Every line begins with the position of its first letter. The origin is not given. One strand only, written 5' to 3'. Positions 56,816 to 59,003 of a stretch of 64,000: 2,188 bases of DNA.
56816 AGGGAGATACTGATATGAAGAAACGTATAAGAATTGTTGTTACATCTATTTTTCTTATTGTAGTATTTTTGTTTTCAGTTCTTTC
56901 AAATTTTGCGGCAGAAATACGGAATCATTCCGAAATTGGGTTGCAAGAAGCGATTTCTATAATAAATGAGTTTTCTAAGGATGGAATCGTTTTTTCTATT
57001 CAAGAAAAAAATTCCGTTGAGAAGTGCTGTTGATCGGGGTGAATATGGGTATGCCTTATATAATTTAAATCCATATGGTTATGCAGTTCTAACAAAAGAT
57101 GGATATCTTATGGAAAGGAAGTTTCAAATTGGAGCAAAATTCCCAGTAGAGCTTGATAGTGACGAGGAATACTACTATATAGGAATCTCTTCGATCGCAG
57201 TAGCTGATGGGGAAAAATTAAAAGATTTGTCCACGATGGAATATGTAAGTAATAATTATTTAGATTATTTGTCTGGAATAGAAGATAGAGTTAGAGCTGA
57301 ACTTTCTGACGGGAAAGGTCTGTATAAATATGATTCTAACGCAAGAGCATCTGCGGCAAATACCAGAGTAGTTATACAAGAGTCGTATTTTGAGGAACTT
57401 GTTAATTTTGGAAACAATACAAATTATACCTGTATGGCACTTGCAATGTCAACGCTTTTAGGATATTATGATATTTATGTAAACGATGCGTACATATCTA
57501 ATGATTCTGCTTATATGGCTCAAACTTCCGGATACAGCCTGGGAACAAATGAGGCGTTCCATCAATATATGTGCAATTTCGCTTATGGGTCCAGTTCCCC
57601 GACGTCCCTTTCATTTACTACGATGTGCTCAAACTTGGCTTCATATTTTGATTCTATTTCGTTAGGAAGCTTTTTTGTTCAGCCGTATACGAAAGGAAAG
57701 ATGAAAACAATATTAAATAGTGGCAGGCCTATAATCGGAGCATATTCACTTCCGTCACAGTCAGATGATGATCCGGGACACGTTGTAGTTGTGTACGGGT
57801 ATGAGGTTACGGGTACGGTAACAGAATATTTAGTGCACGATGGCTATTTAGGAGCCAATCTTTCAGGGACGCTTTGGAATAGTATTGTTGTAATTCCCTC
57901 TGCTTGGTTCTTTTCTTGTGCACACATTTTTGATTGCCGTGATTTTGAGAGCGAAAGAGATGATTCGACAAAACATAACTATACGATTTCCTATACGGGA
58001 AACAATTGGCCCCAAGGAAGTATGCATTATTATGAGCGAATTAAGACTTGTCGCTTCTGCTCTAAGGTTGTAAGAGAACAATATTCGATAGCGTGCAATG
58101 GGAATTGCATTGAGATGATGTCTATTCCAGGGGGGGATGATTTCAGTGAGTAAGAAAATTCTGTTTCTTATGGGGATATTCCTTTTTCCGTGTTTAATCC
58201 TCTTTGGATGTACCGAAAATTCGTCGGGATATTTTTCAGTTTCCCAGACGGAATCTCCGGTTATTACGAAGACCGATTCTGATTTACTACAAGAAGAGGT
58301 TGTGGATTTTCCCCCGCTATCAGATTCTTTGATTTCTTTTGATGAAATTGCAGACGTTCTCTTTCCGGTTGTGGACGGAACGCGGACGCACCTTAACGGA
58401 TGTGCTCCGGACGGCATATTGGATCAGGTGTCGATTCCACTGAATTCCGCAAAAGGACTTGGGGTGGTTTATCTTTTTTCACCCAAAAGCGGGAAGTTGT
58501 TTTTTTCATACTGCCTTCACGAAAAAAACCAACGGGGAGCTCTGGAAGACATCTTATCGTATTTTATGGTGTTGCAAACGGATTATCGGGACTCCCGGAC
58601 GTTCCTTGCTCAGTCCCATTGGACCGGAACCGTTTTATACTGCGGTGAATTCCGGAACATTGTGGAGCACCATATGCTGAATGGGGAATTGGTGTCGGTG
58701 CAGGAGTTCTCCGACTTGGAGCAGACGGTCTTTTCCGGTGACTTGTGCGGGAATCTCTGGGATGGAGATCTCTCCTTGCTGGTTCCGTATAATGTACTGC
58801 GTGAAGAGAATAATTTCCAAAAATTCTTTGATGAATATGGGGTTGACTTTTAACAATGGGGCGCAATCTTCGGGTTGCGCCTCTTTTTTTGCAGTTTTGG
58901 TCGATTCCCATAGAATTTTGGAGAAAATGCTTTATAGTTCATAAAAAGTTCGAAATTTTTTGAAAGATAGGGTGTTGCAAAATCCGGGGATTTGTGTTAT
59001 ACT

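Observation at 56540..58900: AT-rich 2.3-kb insertion between rpoC and rpsL encoding a secreted cysteine peptidase and a coupled lipoprotein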

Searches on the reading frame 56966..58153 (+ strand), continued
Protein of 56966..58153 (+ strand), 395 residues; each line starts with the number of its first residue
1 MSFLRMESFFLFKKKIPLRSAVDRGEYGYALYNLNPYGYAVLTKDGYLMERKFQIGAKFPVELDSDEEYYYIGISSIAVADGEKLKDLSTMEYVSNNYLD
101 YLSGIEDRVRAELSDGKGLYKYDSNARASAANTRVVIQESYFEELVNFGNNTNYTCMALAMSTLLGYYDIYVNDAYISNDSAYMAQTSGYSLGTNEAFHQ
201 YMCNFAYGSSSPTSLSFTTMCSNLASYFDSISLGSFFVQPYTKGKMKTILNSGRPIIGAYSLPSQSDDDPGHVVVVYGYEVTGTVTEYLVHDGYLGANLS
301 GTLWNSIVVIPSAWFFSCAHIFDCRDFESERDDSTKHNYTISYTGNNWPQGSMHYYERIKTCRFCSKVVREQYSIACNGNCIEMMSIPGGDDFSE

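Call 82: search_protein_families(library=pfam, proteins=[P0112, P0130, P0132, P0139, P0144, P0146, P0157, P0161], max_evalue=0.001)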
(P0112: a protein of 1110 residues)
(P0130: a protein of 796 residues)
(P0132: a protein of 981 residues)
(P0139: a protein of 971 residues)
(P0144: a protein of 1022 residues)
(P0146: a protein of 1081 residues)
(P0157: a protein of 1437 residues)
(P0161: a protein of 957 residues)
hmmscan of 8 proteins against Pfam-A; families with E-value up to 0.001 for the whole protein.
P0112 (1110 aa): 4 families
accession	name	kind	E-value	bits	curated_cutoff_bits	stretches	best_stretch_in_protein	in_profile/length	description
PF13306.12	LRR_5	-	4.5e-59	198.3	27.7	3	672-783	19-127/127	BspA type Leucine rich repeat region (6 copies)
PF13855.12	LRR_8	-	5.7e-09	36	27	0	604-643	15-53/61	Leucine rich repeat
PF09479.16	Flg_new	-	1.3e-06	28.9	27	1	837-875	24-65/65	Listeria-Bacteroides repeat domain (List_Bact_rpt)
PF13529.12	Peptidase_C39_2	-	0.00087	20.3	24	0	244-352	35-132/143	Peptidase_C39 like family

P0130 (796 aa): 6 families
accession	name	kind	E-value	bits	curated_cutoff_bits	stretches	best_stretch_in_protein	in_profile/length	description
PF02368.24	Big_2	-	8e-48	160.7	22.8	5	369-427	11-70/79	Bacterial Ig-like domain (group 2)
PF22359.2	Big-like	-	7.8e-17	61.7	27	1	665-703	5-43/48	Bacterial Ig-like domain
PF21461.3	HL_N-beta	-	2e-06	27.9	27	0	668-698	19-47/57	Hyaluronate lyase, N-terminal beta-sheet domain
PF25354.1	Ig_NUP210_16th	-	1.1e-05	25.3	27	0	386-424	23-62/72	NUP210-like, Ig-like domain 16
PF21764.3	Invasin_D4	-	6.3e-05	23.8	27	0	749-776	39-65/88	Invasin, domain 4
PF13529.12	Peptidase_C39_2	-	7.3e-05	23.8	24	1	190-328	10-133/143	Peptidase_C39 like family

P0132 (981 aa): 0 families

P0139 (971 aa): 2 families
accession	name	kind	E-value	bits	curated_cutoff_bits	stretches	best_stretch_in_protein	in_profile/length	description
PF13306.12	LRR_5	-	5.9e-41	139.8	27.7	2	473-584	13-123/127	BspA type Leucine rich repeat region (6 copies)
PF09479.16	Flg_new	-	3.3e-07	30.8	27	1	688-724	27-65/65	Listeria-Bacteroides repeat domain (List_Bact_rpt)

P0144 (1022 aa): 1 family
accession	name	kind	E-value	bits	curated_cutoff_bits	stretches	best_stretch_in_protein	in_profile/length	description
PF01079.26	Hint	-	0.00029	20.9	29.7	0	783-864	3-84/213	Hint module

P0146 (1081 aa): 2 families
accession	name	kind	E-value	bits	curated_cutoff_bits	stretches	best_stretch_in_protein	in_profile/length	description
PF13306.12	LRR_5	-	1.1e-64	216.5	27.7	3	572-703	1-126/127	BspA type Leucine rich repeat region (6 copies)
PF09479.16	Flg_new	-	0.00074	20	27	0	812-844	31-65/65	Listeria-Bacteroides repeat domain (List_Bact_rpt)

P0157 (1437 aa): 4 families
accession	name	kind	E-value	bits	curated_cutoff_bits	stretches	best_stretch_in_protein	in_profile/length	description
PF13306.12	LRR_5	-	1.4e-65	219.4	27.7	4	830-932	21-122/127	BspA type Leucine rich repeat region (6 copies)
PF13855.12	LRR_8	-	5.5e-12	45.7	27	1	853-902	12-61/61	Leucine rich repeat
PF09479.16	Flg_new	-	4.2e-05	24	27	1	1103-1146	20-65/65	Listeria-Bacteroides repeat domain (List_Bact_rpt)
PF12799.13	LRR_4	-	0.00029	21.4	27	0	867-903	2-37/44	Leucine Rich repeats (2 copies)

P0161 (957 aa): 2 families
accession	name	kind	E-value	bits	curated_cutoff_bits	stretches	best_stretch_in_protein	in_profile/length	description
PF13306.12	LRR_5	-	4.3e-44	149.9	27.7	2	522-633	19-126/127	BspA type Leucine rich repeat region (6 copies)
PF09479.16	Flg_new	-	5.5e-09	36.5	27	1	673-722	14-65/65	Listeria-Bacteroides repeat domain (List_Bact_rpt)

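Call 84: find_encoding_contigs(protein=P0067, flank=4000, max_places=3)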
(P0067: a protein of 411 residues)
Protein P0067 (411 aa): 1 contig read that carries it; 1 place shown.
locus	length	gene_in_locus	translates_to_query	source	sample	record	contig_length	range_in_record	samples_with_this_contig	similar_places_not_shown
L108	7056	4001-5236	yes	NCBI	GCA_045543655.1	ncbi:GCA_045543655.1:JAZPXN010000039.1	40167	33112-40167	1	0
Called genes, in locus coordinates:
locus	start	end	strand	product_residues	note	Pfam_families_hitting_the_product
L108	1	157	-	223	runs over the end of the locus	PF00149:Metallophos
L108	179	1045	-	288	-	PF01244:Peptidase_M19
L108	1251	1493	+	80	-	-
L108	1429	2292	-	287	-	-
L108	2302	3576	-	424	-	PF01018:GTP1_OBG, PF01926:MMR_HSR1, PF02421:FeoB_N, PF09269:DUF1967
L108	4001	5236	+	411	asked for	-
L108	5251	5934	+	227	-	-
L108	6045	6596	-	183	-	-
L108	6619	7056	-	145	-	?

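Call 85: find_encoding_contigs(protein=P0087, flank=4000, max_places=3)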
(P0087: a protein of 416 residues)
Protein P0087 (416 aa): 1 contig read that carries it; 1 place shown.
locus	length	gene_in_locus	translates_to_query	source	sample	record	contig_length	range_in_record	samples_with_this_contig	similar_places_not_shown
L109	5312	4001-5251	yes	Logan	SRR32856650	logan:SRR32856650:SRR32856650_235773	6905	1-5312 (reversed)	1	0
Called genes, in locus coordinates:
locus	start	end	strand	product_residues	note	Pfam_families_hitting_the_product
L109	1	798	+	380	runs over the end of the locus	PF20138:DUF6528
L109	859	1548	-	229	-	-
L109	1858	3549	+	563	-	PF19732:SpoIIE_N (faint), PF07228:SpoIIE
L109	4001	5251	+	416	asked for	-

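Call 89: search_dna_similar(query=window:56966-58150:+, collection=plasmids, mode=protein, max_evalue=0.001, max_rows=10)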
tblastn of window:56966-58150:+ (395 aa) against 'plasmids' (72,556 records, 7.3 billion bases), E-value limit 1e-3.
No match.

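Call 90: search_dna_similar(query=window:56966-58150:+, collection=phages, mode=protein, max_evalue=0.001, max_rows=10)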
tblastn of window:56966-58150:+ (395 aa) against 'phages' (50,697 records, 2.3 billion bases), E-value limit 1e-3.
No match.

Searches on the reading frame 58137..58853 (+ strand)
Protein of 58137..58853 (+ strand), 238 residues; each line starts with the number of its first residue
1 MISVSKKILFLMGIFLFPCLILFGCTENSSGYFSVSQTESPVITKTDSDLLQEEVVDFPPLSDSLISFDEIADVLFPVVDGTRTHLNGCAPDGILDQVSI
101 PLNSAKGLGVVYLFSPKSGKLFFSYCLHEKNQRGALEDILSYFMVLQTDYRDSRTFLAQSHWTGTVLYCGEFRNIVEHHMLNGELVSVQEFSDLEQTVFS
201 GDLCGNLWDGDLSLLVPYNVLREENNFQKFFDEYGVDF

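Call 4: search_protein_families(library=pfam, proteins=[window:58137-58853:+], max_evalue=1)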
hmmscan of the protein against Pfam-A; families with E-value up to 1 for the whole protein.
window:58137-58853:+ (238 aa): 0 families

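Call 5: search_protein_families(library=ncbifam, proteins=[window:58137-58853:+], max_evalue=1)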
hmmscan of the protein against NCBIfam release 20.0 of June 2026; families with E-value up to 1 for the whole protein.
window:58137-58853:+ (238 aa): 0 families

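Call 7: search_solved_structures(query=window:58137-58853:+, max_evalue=10)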
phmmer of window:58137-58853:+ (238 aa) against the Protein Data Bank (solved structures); distinct sequences matched with E-value up to 10: 0.

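Call 12: find_homologous_proteins(query=window:58137-58853:+, max_evalue=0.01)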
Query window:58137-58853:+ (238 aa): 1 proteins with E <= 0.01 among 491 candidates.
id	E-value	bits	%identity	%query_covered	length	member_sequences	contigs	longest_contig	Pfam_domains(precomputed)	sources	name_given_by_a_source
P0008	2.6e-155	533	100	99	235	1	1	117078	-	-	-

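Call 28: find_homologous_proteins(query=A2, max_evalue=0.01)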
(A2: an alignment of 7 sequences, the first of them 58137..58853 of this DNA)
Query A2 (7 sequences) (238 aa, profile of the alignment): 15 proteins with E <= 0.01 among 6476 candidates.
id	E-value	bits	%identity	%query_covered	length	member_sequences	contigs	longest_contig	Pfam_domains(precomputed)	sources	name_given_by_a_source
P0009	7.2e-90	319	-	-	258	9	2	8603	-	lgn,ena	-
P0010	1.6e-83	298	-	-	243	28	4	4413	-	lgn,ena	-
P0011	2.5e-78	281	-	-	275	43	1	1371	-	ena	-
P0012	1.5e-76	276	-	-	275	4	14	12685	-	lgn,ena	-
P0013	2.1e-73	265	-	-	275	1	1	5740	-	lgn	-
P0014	2.8e-67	245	-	-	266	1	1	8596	-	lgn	-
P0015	3.4e-64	235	-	-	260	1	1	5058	-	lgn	-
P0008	1.6e-57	213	100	99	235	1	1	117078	-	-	-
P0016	1.7e-54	203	43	6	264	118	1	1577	-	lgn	-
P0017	1.4e-45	174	-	-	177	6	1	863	-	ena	-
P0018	2.5e-30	124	-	-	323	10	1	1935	-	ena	-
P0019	1.3e-26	112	-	-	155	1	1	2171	-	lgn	-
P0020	3.6e-23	101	-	-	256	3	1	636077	-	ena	-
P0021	1.8e-22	98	-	-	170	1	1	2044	-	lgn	-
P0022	1.8e-16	79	-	-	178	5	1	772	-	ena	-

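Call 62: search_protein_families(library=padloc, proteins=[window:58137-58853:+], max_evalue=0.1)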
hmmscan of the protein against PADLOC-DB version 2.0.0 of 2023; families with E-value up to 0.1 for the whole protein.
window:58137-58853:+ (238 aa): 0 families

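Call 63: search_protein_families(library=phrogs, proteins=[window:58137-58853:+], max_evalue=0.1)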
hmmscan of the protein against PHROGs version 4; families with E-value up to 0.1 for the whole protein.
window:58137-58853:+ (238 aa): 0 families

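Call 67: predict_structure(alignment_id=A8)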
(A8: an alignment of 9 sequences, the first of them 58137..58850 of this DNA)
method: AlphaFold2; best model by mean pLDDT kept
length: 238 residues; sequences in the alignment: 9
mean_pLDDT: 36.6   pTM: 0.19
mean pLDDT of the five models: 36.6, 32.8, 32.7, 31.5, 30.9
residues with pLDDT >= 90: 0; 70-90: 10; 50-70: 15; < 50: 213
segments of 3 or more residues with pLDDT < 50: 26-238
pLDDT, mean of each block of 10 residues (from residue 1): 69 69 52 38 41 35 33 34 29 31 35 34 38 38 34 35 32 27 25 26 27 26 34 33
secondary structure, 60 per line:
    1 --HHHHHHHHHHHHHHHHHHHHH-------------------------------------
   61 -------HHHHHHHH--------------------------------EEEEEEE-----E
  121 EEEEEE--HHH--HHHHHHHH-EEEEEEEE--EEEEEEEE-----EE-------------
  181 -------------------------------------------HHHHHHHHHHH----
elements in order: H3-23 H68-75 E108-114 E120-126 H134-141 E143-150 E153-160 H224-234

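Call 68: search_solved_structures(query=A7, max_evalue=10)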
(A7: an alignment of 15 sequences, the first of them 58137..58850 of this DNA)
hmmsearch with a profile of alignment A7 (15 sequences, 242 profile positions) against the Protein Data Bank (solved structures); distinct sequences matched with E-value up to 10: 5.
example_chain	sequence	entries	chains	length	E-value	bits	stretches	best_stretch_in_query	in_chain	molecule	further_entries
7okn_B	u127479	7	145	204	0.39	13.6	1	1-81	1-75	Type IV conjugative transfer system lipoprotein TraV | TraV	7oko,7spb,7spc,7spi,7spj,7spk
1w7f_A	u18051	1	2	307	0.41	13.6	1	2-62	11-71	BETA-LACTAMASE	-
9fct_B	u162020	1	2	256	0.48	13.4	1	1-45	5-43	DUF4465 domain-containing protein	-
6e5f_A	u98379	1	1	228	0.6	13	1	1-51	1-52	Lipid binding protein LpqN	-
6e5d_A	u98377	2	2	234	0.62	13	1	1-51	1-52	Lipid binding protein LpqN | Probable conserved lipoprotein LpqN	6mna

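Call 69: search_protein_families(library=pfam, alignment_id=A7, max_evalue=0.1)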
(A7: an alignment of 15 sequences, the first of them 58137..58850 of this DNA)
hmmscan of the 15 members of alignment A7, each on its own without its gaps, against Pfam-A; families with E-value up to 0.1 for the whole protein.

A. member 1, window:58137-58850:+ (238 aa): 0 families

B. families by the number of members that match (of 15 scanned): 6 families
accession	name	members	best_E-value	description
PF06679.17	DUF1180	1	7.7e-05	Membrane protein FAM174-like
PF02095.21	Extensin_1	1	0.01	Extensin-like protein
PF21827.1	New_glue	1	0.038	New glue protein family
PF04886.17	PT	1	0.042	PT disordered repeat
PF06443.16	SEF14_adhesin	1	0.042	SEF14-like adhesin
PF22021.2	RbmA-like_FnIII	1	0.072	RbmA-like, FnIII domain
